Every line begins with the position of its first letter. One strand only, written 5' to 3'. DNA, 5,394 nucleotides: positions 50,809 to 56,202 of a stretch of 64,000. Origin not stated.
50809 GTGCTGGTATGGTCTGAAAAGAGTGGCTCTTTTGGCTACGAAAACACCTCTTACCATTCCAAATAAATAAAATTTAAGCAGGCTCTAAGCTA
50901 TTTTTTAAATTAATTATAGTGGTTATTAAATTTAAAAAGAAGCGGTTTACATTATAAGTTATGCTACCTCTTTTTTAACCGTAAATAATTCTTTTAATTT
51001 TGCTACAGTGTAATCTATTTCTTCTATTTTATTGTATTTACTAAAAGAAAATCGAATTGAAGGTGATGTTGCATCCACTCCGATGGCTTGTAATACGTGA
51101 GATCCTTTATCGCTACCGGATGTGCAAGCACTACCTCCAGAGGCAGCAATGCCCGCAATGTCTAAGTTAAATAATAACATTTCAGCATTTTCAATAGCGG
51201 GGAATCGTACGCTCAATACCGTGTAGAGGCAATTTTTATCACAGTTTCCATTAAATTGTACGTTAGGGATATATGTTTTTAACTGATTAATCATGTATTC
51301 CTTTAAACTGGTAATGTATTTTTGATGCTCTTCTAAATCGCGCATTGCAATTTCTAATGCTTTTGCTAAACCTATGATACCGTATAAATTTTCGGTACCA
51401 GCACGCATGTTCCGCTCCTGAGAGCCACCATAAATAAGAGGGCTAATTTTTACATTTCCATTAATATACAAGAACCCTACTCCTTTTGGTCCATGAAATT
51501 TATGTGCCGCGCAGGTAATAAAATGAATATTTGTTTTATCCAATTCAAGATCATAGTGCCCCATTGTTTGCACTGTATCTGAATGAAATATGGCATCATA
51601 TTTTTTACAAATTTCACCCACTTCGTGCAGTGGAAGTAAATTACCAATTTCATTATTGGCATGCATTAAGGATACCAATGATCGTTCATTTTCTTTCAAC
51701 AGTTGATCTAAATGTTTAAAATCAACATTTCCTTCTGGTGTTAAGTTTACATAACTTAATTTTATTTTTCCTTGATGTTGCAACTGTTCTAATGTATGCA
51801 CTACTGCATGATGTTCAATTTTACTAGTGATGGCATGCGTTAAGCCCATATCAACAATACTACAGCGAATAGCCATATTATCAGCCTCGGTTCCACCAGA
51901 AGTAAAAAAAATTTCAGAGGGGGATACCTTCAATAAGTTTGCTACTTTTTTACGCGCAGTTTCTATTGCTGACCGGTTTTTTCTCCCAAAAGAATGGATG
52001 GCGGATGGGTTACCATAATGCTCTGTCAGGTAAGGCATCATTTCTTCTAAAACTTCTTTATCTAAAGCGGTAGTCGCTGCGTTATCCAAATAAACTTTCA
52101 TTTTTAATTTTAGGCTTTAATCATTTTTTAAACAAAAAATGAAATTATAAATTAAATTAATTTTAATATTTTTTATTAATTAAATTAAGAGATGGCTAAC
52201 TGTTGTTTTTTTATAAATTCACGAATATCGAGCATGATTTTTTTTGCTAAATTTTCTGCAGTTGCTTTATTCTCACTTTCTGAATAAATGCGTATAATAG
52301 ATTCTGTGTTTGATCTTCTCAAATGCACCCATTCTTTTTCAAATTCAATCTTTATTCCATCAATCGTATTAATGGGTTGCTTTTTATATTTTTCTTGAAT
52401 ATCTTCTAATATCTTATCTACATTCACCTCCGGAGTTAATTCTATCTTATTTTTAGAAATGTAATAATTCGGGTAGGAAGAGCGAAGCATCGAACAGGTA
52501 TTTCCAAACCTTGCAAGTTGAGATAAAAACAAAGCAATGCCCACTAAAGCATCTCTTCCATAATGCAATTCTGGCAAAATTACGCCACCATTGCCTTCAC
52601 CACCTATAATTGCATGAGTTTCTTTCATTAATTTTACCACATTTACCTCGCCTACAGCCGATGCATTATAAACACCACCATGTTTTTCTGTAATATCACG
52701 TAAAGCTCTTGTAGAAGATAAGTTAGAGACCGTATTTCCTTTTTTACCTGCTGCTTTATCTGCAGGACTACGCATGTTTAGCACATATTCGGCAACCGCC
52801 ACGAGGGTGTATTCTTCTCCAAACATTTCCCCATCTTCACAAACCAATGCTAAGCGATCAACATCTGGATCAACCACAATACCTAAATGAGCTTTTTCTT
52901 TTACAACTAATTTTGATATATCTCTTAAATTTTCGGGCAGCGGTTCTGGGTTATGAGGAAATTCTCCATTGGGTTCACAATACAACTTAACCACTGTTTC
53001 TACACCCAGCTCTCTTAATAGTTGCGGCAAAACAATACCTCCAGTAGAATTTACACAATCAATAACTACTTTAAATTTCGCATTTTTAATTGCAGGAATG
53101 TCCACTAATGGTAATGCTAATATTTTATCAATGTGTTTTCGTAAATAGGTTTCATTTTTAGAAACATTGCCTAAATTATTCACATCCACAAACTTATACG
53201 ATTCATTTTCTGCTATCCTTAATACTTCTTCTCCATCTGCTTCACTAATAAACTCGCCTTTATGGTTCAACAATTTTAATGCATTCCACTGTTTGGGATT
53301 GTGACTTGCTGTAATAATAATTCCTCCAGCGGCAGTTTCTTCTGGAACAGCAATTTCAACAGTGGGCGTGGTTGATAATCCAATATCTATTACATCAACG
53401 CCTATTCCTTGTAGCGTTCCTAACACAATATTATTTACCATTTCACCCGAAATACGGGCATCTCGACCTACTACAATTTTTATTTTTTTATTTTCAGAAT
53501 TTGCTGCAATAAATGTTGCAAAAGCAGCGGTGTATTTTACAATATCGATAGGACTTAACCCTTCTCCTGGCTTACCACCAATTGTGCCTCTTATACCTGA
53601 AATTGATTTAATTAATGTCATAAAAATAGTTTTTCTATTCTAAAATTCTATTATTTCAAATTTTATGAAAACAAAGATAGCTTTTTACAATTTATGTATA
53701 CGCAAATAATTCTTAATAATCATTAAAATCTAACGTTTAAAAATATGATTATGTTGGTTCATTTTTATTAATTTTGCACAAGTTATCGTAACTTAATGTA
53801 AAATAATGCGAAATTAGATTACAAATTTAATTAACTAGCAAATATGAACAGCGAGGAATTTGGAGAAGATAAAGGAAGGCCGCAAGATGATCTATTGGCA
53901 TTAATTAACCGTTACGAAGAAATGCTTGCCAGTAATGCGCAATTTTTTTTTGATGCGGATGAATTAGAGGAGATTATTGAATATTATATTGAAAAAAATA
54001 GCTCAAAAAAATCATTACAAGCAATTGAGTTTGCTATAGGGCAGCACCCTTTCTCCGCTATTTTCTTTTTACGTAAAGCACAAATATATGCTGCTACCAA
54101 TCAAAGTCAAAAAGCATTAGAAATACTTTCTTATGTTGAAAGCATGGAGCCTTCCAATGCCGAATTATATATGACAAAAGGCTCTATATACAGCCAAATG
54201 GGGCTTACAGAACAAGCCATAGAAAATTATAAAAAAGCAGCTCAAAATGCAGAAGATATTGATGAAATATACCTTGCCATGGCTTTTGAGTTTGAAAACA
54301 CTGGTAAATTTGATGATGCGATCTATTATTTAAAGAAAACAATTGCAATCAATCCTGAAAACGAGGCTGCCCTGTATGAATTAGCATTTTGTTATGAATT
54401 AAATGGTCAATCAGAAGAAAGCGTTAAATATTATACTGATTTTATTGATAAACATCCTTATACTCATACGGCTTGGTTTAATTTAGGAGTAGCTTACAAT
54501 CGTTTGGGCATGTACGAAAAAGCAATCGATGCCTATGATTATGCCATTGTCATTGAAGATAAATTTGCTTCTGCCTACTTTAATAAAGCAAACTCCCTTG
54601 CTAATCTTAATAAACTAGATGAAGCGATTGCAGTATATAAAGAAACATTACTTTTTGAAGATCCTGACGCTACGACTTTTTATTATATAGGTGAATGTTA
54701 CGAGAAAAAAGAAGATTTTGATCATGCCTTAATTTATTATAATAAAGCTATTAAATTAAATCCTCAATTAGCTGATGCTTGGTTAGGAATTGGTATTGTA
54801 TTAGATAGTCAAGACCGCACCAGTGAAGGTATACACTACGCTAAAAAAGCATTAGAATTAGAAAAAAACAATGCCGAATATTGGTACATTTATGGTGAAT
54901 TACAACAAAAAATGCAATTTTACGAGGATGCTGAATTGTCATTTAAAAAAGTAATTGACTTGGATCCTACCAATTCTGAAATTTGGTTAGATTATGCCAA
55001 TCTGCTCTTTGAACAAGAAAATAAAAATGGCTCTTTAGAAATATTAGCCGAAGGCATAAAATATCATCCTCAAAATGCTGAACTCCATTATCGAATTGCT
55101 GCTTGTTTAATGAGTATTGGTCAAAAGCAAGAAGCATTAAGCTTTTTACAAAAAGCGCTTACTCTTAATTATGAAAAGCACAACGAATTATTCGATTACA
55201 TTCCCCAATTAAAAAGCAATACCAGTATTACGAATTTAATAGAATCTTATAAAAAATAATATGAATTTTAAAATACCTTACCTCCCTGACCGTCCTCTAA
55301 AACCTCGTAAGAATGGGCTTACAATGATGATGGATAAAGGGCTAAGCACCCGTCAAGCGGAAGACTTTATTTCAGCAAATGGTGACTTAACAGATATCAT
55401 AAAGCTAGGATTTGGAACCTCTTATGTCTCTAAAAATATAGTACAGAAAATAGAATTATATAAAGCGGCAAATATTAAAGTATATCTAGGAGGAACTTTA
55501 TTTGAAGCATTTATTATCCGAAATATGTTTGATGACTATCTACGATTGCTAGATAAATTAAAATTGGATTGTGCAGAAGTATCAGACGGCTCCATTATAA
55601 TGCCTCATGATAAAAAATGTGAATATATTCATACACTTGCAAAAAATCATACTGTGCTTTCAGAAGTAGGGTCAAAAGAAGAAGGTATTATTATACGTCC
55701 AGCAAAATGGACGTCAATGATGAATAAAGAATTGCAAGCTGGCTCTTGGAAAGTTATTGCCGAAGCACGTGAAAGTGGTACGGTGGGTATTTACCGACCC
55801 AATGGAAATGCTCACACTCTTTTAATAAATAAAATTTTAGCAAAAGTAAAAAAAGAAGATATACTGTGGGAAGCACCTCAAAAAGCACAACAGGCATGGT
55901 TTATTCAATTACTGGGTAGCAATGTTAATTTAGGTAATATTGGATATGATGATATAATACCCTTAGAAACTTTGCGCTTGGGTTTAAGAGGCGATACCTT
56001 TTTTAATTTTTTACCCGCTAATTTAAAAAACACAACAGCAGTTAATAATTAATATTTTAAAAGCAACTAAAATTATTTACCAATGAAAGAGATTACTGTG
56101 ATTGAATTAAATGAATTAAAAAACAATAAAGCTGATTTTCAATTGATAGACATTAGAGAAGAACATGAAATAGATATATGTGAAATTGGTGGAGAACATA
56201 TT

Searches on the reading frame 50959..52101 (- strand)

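Call 14: search_protein_families(library=pfam, proteins=[window:50959-52101:-], max_evalue=0.001)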
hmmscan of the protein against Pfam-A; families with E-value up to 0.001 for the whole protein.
window:50959-52101:- (380 aa): 2 families
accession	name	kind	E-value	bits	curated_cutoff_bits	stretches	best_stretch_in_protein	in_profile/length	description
PF00266.25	Aminotran_5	-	1.8e-78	264.6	21.5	1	3-364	1-370/371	Aminotransferase class-V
PF01212.27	Beta_elim_lyase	-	3.4e-06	27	27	1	63-176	49-169/288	Beta-eliminating lyase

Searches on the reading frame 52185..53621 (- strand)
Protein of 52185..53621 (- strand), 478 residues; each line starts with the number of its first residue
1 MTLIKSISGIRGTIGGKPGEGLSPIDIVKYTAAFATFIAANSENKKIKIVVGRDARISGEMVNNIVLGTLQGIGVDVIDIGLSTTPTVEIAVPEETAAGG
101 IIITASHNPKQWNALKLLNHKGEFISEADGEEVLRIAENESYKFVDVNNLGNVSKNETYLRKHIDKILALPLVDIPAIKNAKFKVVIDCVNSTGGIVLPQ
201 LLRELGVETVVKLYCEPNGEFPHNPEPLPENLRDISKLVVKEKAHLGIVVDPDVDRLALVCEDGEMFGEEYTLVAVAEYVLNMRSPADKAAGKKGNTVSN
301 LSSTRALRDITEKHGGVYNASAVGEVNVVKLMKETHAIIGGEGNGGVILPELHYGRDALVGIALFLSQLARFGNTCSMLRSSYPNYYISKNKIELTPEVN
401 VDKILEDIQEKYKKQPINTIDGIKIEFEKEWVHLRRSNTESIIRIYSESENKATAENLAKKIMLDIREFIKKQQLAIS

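Call 14: search_protein_families(library=pfam, proteins=[window:52185-53621:-], max_evalue=0.001)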
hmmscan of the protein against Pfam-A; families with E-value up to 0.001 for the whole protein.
window:52185-53621:- (478 aa): 4 families
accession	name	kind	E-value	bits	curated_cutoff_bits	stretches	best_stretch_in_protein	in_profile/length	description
PF02878.22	PGM_PMM_I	-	3.3e-30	105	22.5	1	8-141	7-135/138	Phosphoglucomutase/phosphomannomutase, alpha/beta/alpha domain I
PF02879.22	PGM_PMM_II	-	3.7e-26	92.1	29.3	1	173-264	11-103/103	Phosphoglucomutase/phosphomannomutase, alpha/beta/alpha domain II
PF02880.22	PGM_PMM_III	-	2.5e-16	60.3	20.7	1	276-385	9-114/115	Phosphoglucomutase/phosphomannomutase, alpha/beta/alpha domain III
PF00408.26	PGM_PMM_IV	-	3.3e-08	33.9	23.1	1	405-463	12-66/68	Phosphoglucomutase/phosphomannomutase, C-terminal domain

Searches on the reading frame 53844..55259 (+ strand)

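Call 14: search_protein_families(library=pfam, proteins=[window:53844-55259:+], max_evalue=0.001)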
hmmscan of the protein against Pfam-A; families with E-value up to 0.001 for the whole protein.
window:53844-55259:+ (471 aa): 30 families (the best 25 are shown)
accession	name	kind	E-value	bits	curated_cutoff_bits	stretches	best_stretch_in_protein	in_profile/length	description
PF00515.34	TPR_1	-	5.7e-50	165.6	27.8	5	277-308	2-33/34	Tetratricopeptide repeat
PF07719.23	TPR_2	-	1.8e-48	159.1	27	3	278-308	3-33/34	Tetratricopeptide repeat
PF13431.12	TPR_17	-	3.8e-42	139.5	24.4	2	163-193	2-32/34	Tetratricopeptide repeat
PF13181.12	TPR_8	-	1.2e-38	128.4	25.7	2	106-135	1-30/34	Tetratricopeptide repeat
PF13432.12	TPR_16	-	8.2e-38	128.9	32.7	3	187-235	10-58/65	Tetratricopeptide repeat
PF14559.12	TPR_19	-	1.7e-33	115.2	25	3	154-195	5-46/68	Tetratricopeptide repeat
PF13428.12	TPR_14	-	2.4e-29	99.2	23.5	0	141-181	2-42/44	Tetratricopeptide repeat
PF13414.12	TPR_11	-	9.2e-27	92.9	26.8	2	288-320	6-38/42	TPR repeat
PF13424.12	TPR_12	-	1e-25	90.1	30.1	2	242-305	3-74/77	Tetratricopeptide repeat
PF13174.12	TPR_6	-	3.1e-23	81.2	26.3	1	176-205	2-31/33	Tetratricopeptide repeat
PF23914.1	TPR_CcmH_CycH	-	3.9e-21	76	42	2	336-442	42-151/158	Cytochrome c-type biogenesis protein H TPR domain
PF13371.12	TPR_9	-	1.1e-19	70.7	35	1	80-142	3-65/73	Tetratricopeptide repeat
PF12895.13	ANAPC3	-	5.2e-18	65.5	27.2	1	153-232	2-80/82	Anaphase-promoting complex, cyclosome, subunit 3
PF13176.12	TPR_7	-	3.8e-16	58.2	27.9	0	210-232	1-23/36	Tetratricopeptide repeat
PF13429.12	TPR_15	-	1.8e-13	51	26.2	1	325-440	128-242/280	Tetratricopeptide repeat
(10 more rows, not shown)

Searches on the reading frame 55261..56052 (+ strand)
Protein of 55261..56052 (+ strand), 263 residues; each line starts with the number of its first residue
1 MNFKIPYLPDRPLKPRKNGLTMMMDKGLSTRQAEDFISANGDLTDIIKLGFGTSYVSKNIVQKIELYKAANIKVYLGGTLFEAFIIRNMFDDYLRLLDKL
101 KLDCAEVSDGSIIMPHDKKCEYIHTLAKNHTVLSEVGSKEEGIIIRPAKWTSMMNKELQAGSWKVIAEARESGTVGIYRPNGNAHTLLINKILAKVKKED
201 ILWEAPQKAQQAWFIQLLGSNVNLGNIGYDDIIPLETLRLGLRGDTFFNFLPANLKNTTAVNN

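Call 37: search_protein_families(library=pfam, proteins=[window:55261-56052:+], max_evalue=0.00001)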
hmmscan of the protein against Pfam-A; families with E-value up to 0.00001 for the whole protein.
window:55261-56052:+ (263 aa): 1 family
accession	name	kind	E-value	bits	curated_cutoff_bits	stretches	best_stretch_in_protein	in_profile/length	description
PF02679.21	ComA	-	1.9e-85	286.6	25.2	1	10-245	2-243/243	(2R)-phospho-3-sulfolactate synthase (ComA)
